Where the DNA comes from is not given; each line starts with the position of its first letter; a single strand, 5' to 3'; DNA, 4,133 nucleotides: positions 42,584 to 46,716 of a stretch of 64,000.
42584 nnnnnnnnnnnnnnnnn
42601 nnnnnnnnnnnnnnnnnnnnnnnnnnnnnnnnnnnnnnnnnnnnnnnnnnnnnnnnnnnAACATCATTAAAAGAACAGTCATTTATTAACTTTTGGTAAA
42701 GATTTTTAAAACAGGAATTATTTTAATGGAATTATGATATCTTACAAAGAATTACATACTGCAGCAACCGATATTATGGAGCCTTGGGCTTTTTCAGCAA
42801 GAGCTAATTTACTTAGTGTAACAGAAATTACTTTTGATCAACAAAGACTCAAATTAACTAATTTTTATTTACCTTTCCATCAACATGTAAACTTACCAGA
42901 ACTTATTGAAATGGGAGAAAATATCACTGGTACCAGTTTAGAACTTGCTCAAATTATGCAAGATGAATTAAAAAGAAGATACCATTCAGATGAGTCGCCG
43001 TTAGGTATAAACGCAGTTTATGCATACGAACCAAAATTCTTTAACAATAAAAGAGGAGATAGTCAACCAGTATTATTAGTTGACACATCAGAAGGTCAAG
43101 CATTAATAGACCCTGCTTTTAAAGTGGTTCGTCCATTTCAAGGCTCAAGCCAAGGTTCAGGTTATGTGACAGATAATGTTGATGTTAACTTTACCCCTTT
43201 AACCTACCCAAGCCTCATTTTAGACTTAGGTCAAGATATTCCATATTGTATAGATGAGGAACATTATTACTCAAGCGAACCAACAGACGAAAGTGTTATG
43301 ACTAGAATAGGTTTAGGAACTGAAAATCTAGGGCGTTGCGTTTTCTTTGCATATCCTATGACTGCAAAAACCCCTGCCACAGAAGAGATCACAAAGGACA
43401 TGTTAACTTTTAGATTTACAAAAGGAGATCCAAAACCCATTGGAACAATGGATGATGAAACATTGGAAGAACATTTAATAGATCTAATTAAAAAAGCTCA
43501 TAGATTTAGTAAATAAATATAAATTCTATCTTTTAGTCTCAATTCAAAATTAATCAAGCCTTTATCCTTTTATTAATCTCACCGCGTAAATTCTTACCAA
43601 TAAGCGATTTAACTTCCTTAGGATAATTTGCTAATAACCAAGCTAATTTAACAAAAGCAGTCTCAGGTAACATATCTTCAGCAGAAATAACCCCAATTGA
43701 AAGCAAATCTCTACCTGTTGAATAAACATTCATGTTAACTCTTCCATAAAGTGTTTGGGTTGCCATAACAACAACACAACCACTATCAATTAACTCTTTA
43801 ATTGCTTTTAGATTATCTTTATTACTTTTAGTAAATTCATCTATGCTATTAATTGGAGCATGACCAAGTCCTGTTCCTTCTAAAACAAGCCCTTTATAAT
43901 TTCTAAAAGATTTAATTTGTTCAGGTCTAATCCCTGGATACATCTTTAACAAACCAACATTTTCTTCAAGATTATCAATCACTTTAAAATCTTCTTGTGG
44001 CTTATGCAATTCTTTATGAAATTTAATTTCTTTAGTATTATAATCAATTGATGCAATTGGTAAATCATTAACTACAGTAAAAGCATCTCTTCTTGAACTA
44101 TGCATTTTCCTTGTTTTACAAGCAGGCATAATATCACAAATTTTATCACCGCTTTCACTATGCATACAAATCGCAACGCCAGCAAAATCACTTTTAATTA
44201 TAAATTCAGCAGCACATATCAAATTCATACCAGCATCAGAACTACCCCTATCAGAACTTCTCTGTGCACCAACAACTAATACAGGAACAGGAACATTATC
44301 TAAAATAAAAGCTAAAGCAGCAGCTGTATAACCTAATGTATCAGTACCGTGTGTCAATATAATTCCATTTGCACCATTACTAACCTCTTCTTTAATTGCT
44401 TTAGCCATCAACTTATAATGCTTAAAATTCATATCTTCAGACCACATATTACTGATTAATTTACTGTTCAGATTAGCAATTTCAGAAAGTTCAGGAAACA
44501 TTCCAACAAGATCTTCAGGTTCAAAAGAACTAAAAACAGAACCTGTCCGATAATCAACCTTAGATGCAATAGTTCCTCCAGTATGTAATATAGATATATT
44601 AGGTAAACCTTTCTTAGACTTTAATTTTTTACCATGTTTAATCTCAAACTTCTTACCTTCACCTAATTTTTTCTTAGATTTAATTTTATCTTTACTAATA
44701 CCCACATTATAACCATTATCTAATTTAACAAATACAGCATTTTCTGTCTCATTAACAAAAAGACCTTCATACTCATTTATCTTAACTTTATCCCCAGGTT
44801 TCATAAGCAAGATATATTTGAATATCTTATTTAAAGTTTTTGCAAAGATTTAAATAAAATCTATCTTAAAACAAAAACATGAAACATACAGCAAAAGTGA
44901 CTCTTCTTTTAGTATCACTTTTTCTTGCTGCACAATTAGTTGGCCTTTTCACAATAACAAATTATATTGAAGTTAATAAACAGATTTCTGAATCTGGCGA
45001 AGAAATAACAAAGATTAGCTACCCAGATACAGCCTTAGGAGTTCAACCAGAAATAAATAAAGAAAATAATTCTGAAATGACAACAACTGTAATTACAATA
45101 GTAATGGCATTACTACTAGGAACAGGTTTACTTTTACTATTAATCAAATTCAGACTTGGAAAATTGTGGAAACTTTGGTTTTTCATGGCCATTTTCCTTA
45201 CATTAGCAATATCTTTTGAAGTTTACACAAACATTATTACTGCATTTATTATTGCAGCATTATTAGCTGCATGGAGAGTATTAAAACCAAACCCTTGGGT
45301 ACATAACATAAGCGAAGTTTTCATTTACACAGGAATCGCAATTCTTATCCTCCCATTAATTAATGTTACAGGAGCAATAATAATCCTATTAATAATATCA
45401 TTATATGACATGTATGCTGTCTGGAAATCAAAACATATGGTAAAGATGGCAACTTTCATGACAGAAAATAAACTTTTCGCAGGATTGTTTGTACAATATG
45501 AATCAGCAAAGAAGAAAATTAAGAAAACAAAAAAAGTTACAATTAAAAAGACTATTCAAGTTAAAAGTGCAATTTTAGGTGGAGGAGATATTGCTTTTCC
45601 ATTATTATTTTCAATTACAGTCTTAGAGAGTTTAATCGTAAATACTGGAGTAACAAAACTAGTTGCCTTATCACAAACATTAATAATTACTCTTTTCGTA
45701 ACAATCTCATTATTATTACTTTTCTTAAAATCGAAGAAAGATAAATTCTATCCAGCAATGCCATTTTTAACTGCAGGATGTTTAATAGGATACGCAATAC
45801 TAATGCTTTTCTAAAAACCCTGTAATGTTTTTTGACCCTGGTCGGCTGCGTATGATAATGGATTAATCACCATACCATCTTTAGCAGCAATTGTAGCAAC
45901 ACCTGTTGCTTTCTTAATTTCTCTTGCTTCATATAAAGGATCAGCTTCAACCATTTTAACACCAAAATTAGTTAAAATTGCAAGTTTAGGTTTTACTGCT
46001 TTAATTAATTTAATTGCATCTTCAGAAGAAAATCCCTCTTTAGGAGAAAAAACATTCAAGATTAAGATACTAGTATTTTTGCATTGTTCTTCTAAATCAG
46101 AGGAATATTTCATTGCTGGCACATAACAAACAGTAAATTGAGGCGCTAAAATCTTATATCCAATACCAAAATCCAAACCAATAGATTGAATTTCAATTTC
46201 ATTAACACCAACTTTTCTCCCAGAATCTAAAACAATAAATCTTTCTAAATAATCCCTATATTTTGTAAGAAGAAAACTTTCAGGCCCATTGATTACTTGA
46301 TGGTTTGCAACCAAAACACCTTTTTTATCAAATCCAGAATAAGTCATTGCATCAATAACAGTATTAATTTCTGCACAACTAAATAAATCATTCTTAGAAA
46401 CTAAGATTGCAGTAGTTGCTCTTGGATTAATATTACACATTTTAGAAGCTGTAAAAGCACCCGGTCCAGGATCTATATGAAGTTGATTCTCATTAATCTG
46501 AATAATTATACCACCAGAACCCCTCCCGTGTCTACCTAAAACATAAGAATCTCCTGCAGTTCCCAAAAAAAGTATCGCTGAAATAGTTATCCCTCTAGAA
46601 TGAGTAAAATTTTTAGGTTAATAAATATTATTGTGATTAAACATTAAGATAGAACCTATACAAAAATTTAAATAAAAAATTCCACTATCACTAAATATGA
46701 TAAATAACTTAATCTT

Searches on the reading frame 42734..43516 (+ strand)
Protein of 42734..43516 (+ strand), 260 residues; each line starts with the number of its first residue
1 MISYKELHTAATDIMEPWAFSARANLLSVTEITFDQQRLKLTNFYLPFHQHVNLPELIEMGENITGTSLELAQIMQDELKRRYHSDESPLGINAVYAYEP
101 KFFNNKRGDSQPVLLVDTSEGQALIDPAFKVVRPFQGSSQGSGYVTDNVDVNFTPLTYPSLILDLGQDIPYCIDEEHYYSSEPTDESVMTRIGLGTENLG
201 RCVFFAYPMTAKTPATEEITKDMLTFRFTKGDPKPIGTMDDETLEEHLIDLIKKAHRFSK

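Call 4: search_protein_families(library=pfam, proteins=[window:42734-43516:+], max_evalue=1)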
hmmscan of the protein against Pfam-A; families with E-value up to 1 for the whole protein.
window:42734-43516:+ (260 aa): 0 families

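Call 5: search_protein_families(library=ncbifam, proteins=[window:42734-43516:+], max_evalue=1)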
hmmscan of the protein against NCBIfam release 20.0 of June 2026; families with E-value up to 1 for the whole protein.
window:42734-43516:+ (260 aa): 0 families

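Call 6: search_protein_families(library=phrogs, proteins=[window:42734-43516:+], max_evalue=1)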
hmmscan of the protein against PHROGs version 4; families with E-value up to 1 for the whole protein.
window:42734-43516:+ (260 aa): 0 families

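Call 7: search_protein_families(library=padloc, proteins=[window:42734-43516:+], max_evalue=1)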
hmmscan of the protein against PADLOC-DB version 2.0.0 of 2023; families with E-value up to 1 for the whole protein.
window:42734-43516:+ (260 aa): 0 families

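Call 49: find_related_loci(query=window:42734-43516:+, collection=viral_contigs, flank=10000)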
Query window:42734-43516:+ (260 aa) in viral_contigs; peptide patterns used: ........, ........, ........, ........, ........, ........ (x = any residue, [..] = any of these).
5 stretches matched a pattern, but none encodes a relative of the query by tblastn (E <= 1e-3).

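Call 81: search_dna_similar(query=window:42734-43516:+, collection=phages, mode=protein, max_evalue=0.01, max_rows=5)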
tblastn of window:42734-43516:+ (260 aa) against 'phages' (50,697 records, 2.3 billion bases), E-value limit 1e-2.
No match.

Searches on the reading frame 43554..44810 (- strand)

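Call 25: search_protein_families(library=pfam, proteins=[window:43554-44810:-], max_evalue=0.001)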
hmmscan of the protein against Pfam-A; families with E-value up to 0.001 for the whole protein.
window:43554-44810:- (418 aa): 3 families
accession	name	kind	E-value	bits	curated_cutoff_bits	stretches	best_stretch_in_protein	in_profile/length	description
PF00710.25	Asparaginase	-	2.7e-54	184.1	22.5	1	71-267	1-190/193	Asparaginase, N-terminal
PF17763.6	Asparaginase_C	-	1.4e-28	99.6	34.6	1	284-396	1-104/114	Glutaminase/Asparaginase C-terminal domain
PF18195.6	GatD_N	-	1.1e-07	31.5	25.7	1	4-44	2-50/54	GatD N-terminal domain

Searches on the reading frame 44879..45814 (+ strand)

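Call 80: search_protein_families(library=pfam, proteins=[window:44879-45814:+], max_evalue=0.01)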
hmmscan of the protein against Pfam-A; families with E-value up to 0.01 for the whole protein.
window:44879-45814:+ (311 aa): 1 family
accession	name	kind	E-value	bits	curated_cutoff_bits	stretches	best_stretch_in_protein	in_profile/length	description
PF06550.16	SPP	-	1.2e-14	55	23.9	1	62-310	27-279/283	Signal-peptide peptidase, presenilin aspartyl protease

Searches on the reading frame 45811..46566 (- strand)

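Call 80: search_protein_families(library=pfam, proteins=[window:45811-46566:-], max_evalue=0.01)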
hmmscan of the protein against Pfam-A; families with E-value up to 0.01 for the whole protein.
window:45811-46566:- (251 aa): 1 family
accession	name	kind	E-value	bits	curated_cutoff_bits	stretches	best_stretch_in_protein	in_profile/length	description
PF13483.12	Lactamase_B_3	-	0.00037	20.9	24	1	22-197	12-157/160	Beta-lactamase superfamily domain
